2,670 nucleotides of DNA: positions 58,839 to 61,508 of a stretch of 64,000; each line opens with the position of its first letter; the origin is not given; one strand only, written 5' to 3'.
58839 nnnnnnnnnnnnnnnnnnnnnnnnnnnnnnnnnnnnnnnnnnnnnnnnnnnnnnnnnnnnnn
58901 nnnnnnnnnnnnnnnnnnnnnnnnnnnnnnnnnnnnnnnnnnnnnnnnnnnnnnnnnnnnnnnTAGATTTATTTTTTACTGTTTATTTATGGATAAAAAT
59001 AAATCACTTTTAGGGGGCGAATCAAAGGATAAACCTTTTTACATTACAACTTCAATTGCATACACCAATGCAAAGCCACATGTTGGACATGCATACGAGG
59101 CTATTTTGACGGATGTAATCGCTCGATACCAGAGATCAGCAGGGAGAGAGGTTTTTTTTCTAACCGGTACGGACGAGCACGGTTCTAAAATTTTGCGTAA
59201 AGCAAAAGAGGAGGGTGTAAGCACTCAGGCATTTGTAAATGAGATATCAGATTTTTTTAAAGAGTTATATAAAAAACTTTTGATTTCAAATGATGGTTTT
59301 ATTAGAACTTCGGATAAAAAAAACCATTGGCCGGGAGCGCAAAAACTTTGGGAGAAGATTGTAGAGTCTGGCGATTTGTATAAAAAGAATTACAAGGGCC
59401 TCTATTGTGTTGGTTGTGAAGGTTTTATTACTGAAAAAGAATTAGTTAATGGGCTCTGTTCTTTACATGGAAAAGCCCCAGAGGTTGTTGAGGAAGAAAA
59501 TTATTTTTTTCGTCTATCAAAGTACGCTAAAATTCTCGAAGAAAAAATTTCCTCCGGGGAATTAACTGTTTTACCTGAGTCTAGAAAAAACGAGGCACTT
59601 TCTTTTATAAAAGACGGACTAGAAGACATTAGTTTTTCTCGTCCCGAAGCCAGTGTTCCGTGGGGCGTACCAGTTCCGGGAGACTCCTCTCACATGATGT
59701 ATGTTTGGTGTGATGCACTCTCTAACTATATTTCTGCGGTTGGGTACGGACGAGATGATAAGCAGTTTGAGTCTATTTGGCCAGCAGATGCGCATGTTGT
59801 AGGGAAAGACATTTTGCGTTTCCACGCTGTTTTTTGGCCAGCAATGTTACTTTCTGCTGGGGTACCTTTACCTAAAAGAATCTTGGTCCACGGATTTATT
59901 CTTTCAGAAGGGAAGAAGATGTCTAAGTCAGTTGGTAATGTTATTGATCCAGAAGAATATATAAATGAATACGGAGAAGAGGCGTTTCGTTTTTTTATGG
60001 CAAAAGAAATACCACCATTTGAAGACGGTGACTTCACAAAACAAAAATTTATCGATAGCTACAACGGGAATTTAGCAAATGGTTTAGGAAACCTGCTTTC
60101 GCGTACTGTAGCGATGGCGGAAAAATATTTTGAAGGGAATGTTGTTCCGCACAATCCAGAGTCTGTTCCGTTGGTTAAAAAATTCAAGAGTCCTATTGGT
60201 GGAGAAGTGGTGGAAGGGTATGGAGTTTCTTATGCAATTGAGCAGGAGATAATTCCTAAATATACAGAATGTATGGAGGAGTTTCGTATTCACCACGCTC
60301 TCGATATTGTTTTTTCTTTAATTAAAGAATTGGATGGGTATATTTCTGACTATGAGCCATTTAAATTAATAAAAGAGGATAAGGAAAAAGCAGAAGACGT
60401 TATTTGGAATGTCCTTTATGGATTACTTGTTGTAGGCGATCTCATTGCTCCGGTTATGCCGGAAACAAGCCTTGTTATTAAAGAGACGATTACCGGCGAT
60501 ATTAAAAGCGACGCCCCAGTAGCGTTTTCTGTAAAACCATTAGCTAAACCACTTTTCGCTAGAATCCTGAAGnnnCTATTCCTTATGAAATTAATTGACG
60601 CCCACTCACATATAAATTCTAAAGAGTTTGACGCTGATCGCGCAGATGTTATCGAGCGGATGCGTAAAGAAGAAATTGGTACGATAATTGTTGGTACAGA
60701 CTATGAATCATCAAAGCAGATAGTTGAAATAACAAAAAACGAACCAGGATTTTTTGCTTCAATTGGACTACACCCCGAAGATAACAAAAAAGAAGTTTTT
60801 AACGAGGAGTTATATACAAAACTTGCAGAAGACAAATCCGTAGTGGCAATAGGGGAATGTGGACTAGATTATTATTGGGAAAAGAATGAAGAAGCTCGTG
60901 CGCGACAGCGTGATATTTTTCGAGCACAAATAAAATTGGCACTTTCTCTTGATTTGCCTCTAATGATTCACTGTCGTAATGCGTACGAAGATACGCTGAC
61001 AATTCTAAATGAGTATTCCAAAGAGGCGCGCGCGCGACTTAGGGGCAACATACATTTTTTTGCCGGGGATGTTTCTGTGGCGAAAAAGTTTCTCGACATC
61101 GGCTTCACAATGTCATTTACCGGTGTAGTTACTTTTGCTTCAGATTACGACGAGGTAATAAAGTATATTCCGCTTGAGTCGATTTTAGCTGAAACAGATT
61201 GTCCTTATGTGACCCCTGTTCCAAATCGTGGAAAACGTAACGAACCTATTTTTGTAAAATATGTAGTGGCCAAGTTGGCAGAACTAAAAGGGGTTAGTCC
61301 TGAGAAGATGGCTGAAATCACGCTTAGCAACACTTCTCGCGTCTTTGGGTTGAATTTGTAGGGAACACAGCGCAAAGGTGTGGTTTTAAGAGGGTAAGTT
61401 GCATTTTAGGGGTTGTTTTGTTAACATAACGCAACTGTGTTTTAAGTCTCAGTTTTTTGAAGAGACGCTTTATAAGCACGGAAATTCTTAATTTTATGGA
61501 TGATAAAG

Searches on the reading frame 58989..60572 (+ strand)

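Call 52: search_protein_families(library=pfam, proteins=[window:58989-60572:+], max_evalue=0.01)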
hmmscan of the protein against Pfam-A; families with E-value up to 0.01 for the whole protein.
window:58989-60572:+ (528 aa): 6 families
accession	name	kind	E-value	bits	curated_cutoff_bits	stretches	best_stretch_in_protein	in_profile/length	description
PF09334.17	tRNA-synt_1g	-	5.1e-106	355.2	20.1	2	150-373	162-390/391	tRNA synthetases class I (M)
PF00133.28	tRNA-synt_1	-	4.1e-32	111.9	22.7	2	235-338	297-403/414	tRNA synthetases class I (I, L, M and V)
PF01406.26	tRNA-synt_1e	-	7e-15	55.6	27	2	28-134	21-125/301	tRNA synthetases class I (C) catalytic domain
PF01921.24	tRNA-synt_1f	-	1.3e-06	28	27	1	293-342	265-314/360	tRNA synthetases class I (K)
PF08264.19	Anticodon_1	-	0.0015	18.9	25.1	0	420-493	10-82/148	Anticodon-binding domain of tRNA ligase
PF19303.5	Anticodon_3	-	0.0016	18.8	23.5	1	420-502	20-102/152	Anticodon binding domain of methionyl tRNA ligase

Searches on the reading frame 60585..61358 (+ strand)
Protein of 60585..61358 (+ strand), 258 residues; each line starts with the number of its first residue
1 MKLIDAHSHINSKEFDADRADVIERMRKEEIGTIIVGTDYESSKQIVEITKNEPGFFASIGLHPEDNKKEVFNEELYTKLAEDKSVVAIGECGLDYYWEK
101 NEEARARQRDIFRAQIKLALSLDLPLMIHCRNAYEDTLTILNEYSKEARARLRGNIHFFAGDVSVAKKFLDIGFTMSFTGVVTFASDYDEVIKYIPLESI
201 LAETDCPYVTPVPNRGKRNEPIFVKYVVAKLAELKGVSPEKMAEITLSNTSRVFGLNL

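Call 85: search_protein_families(library=pfam, proteins=[window:60585-61358:+], max_evalue=0.00001)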
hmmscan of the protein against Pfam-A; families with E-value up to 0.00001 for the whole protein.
window:60585-61358:+ (258 aa): 1 family
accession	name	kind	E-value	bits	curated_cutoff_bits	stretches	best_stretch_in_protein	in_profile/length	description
PF01026.27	TatD_DNase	-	3.9e-80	269.3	27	1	4-255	1-253/253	TatD related DNase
